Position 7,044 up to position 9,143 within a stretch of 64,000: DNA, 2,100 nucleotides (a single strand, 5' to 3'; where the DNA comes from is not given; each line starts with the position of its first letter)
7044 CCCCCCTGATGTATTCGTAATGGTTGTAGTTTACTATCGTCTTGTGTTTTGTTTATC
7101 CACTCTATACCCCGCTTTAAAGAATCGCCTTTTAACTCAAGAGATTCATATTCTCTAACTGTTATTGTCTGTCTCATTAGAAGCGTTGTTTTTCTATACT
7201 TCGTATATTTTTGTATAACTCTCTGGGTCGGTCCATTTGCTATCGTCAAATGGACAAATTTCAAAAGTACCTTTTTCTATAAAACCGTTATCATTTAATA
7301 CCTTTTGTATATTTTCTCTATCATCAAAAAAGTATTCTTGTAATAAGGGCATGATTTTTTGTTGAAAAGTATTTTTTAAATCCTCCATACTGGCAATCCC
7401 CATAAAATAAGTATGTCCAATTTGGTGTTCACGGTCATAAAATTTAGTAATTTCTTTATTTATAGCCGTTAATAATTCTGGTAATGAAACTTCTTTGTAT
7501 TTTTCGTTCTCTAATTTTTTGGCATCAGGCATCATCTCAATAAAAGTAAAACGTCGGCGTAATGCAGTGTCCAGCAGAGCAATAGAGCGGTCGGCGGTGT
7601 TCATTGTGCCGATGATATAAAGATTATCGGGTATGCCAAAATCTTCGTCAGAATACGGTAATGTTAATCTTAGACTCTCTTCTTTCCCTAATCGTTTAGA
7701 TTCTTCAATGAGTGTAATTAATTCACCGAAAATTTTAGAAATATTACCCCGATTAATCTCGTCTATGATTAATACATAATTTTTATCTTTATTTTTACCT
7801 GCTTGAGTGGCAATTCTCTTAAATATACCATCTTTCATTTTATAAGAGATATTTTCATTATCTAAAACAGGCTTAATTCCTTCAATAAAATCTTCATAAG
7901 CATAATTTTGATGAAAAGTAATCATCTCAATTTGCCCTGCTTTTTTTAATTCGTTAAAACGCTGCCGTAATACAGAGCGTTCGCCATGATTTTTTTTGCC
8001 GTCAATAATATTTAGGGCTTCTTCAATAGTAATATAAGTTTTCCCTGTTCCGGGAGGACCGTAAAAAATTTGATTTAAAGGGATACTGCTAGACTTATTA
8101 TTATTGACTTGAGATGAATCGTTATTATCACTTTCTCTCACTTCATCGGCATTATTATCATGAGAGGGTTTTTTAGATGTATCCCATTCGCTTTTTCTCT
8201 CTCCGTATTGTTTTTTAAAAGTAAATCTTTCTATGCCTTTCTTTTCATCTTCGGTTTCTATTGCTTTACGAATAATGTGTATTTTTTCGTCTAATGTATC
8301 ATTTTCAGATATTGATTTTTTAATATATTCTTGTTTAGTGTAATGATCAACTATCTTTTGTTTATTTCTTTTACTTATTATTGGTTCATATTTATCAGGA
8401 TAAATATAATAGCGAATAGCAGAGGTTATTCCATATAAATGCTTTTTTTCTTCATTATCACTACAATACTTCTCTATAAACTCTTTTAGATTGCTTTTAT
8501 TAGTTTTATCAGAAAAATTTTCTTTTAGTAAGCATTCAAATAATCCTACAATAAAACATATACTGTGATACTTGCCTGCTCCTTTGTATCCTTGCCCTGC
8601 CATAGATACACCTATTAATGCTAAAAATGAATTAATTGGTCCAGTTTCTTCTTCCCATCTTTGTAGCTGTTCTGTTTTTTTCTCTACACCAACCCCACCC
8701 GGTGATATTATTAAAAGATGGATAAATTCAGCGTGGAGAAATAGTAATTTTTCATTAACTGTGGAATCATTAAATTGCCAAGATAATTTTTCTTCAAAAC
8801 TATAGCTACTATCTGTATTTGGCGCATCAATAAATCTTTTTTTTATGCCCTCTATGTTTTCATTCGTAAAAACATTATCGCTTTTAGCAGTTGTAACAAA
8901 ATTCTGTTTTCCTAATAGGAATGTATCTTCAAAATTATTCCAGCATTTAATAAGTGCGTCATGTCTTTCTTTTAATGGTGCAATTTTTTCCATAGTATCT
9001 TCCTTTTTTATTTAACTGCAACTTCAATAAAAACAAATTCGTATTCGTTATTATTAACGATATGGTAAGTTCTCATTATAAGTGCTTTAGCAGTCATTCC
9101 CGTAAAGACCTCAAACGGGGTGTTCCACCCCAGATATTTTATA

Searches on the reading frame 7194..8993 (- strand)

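Call 20: search_protein_families(library=ncbifam, proteins=[window:7194-8993:-], max_evalue=1e-10)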
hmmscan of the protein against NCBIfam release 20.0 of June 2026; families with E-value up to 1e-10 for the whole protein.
window:7194-8993:- (599 aa): 1 family
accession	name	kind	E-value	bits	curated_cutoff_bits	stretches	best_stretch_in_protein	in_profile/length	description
NF008457.0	PRK11331.1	equivalog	2.7e-47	161.5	637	1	303-565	192-451/459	5-methylcytosine-specific restriction enzyme subunit McrB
